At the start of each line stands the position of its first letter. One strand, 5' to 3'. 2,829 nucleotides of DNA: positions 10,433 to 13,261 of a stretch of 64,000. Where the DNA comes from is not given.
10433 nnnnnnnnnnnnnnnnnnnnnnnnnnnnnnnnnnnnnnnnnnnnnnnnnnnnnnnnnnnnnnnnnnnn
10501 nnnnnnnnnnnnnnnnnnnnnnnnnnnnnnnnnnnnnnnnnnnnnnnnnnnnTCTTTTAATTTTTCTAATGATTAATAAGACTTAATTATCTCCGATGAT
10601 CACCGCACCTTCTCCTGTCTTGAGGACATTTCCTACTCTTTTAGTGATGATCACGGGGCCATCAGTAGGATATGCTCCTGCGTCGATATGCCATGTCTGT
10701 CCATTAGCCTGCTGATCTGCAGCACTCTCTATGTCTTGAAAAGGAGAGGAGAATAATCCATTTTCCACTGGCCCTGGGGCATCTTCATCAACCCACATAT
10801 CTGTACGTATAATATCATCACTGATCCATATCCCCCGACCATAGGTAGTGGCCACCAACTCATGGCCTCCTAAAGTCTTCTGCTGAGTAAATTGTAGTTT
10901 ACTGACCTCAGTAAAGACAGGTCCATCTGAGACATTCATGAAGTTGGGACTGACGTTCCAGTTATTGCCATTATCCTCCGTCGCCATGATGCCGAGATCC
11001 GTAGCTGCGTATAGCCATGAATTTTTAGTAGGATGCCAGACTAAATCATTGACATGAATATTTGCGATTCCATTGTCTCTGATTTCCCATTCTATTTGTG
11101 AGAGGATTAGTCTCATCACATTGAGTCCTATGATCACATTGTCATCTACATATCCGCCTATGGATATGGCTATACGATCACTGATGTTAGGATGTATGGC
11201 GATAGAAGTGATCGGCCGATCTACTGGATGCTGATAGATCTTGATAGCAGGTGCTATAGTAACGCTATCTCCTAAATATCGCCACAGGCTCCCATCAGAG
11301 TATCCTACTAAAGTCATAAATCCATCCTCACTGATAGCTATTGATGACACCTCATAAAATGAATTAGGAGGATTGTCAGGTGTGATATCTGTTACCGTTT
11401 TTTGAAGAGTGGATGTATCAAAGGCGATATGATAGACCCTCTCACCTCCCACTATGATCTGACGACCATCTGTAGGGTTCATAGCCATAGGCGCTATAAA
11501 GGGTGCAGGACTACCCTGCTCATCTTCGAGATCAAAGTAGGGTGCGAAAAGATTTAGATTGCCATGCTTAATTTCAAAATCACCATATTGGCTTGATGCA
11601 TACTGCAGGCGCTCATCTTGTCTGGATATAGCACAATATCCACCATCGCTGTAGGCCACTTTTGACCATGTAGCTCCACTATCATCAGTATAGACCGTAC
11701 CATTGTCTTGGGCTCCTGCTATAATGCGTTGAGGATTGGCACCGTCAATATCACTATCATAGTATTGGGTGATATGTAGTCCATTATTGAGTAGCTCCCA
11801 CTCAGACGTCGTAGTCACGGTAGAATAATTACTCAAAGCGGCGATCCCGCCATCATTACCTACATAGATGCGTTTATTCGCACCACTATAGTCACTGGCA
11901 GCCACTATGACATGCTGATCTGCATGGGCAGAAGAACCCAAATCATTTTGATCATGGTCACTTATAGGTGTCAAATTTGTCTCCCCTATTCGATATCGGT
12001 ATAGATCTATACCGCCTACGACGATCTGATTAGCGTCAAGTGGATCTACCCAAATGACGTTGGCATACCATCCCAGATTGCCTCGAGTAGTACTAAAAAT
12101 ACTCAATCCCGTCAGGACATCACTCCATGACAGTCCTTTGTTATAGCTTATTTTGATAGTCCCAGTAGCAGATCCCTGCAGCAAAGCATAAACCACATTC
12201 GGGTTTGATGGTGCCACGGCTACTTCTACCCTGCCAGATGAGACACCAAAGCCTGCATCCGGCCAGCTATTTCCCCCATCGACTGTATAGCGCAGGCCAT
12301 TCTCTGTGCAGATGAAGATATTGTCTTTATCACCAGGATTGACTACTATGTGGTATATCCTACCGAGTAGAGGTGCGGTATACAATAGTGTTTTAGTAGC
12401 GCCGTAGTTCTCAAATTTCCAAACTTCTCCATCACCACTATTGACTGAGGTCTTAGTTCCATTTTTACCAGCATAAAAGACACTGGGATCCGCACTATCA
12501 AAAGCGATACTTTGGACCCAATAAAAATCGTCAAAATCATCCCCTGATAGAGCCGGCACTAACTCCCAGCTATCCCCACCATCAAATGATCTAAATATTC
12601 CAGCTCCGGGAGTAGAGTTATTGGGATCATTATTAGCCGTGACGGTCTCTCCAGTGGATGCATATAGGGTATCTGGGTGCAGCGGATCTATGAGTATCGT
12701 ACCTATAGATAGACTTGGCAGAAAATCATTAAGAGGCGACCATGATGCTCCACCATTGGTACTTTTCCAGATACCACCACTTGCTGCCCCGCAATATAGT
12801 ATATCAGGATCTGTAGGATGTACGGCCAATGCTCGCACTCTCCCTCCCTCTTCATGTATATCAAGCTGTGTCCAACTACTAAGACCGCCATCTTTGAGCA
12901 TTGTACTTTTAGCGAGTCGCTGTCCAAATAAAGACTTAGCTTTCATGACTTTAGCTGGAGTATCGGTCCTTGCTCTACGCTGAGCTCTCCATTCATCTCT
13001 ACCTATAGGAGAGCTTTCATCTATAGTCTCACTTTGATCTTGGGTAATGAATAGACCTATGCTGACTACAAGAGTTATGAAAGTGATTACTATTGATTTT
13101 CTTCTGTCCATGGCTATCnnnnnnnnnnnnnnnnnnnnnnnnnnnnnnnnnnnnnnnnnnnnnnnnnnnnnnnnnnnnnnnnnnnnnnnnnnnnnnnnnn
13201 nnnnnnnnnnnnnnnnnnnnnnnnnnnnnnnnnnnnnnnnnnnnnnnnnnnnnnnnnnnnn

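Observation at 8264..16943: Two-component-system-controlled operon of three large secreted proteins (beta-helix, BNR propeller, 274-aa unknown)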

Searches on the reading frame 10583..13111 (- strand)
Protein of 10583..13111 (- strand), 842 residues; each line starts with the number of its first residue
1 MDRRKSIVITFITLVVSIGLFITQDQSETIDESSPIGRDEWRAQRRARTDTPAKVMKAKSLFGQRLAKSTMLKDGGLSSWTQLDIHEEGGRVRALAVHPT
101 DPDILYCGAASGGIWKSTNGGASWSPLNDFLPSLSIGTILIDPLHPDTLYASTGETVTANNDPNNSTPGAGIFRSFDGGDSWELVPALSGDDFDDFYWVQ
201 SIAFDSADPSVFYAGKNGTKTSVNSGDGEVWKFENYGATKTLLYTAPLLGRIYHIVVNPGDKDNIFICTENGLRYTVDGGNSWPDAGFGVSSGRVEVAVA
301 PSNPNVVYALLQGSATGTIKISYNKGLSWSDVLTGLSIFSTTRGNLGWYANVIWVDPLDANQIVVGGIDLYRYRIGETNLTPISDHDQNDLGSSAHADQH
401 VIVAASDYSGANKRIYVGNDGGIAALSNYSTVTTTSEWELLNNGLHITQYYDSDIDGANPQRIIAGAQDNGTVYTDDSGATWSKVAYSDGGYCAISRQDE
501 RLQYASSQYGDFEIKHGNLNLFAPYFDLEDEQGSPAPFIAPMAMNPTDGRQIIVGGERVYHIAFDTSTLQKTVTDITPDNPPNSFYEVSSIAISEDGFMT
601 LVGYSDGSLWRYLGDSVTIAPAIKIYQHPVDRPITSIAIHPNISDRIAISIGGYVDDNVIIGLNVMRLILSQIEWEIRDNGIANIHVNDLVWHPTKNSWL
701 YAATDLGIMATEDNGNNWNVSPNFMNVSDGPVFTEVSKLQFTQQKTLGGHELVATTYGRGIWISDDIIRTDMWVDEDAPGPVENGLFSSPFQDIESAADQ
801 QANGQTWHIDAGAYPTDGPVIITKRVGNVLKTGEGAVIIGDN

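Call 5: search_protein_families(library=pfam, proteins=[window:10583-13111:-], max_evalue=0.1)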
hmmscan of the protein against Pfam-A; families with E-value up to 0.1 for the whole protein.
window:10583-13111:- (842 aa): 4 families
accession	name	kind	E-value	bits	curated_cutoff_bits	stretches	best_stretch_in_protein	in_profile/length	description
PF15902.12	Sortilin-Vps10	-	6.1e-14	52.1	33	2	78-241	11-162/446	Sortilin, neurotensin receptor 3,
PF02012.26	BNR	-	0.0083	16.4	27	0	173-184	1-12/12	BNR/Asp-box repeat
PF23341.1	PEP5_VPS11_N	-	0.03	13.9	40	1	570-641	109-180/338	PEP5/VPS11 N-terminal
PF09167.16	DUF1942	-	0.057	14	22.4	0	455-491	81-117/123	Domain of unknown function (DUF1942)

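Call 6: search_protein_families(library=ncbifam, proteins=[window:10583-13111:-], max_evalue=0.1)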
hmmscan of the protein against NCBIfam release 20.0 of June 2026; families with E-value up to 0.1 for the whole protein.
window:10583-13111:- (842 aa): 2 families
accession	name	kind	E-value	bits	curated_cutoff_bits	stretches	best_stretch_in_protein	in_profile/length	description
NF045728.1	glycosyl_F510_1955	equivalog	9e-28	97.2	175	3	147-332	54-213/246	F510_1955 family glycosylhydrolase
NF008943.0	PRK12292.3-1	equivalog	0.00097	18.3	690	1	272-349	305-383/403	ATP phosphoribosyltransferase regulatory subunit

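Call 22: find_homologous_proteins(query=window:10583-13111:-)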
Query window:10583-13111:- (842 aa): 4695 proteins with E <= 0.001 among 8000 candidates; the best 120 are listed.
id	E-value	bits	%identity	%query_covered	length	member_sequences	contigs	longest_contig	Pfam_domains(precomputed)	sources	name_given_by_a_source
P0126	0.0e+0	1939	100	100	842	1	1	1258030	PF15902.13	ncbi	-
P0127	0.0e+0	1145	60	100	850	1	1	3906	PF15902.13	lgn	-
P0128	0.0e+0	1135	59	100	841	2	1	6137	PF15902.13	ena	-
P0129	4.2e-246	837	49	97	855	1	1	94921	PF15902.13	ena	-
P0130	6.3e-239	814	49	100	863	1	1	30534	PF15902.13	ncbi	-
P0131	7.3e-232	790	46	99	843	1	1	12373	PF15902.13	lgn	-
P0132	1.1e-202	694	43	99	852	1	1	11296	PF00400.39,PF15902.13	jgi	-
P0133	1.0e-199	684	43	99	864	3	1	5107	PF15902.13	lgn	-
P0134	1.2e-199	684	44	96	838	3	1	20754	PF15902.13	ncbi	-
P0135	3.9e-198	679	43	97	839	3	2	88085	PF15902.13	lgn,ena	-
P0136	9.1e-198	678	42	97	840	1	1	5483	PF15902.13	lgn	-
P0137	2.2e-194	666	43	97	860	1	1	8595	PF15902.13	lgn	-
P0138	6.0e-194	665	43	96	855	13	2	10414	PF15902.13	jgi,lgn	-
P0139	1.6e-193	663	42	99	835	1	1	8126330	PF15902.13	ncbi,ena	-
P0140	9.3e-190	651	41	99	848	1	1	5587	PF15902.13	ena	-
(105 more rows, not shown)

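Call 37: search_solved_structures(query=window:10583-13111:-, max_evalue=0.01)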
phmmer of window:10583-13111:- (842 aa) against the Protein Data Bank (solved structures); distinct sequences matched with E-value up to 0.01: 8.
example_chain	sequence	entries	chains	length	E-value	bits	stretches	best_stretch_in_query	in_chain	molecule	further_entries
3b7f_A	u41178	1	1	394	3.3e-11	45.3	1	83-129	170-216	Glycosyl hydrolase, BNR repeat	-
6p2m_A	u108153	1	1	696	9.5e-10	40.5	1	90-186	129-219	Type 3a cellulose-binding domain protein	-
2ebs_A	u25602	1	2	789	4.8e-09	38.2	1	89-157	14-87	Oligoxyloglucan reducing end-specific cellobiohydrolase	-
1sqj_A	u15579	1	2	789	4.8e-09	38.2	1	89-157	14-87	oligoxyloglucan reducing-end-specific cellobiohydrolase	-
4lgn_A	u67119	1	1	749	8.1e-08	34.1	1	92-247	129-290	Cellulose-binding, family II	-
6p2l_A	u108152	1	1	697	7.9e-07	30.8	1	93-290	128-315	Glycosyl hydrolase BNR repeat-containing protein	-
6p2k_A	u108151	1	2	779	2.6e-05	25.8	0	90-226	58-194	Fibronectin type III domain-containing protein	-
3a0f_A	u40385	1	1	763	0.00088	20.8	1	88-157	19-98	Xyloglucanase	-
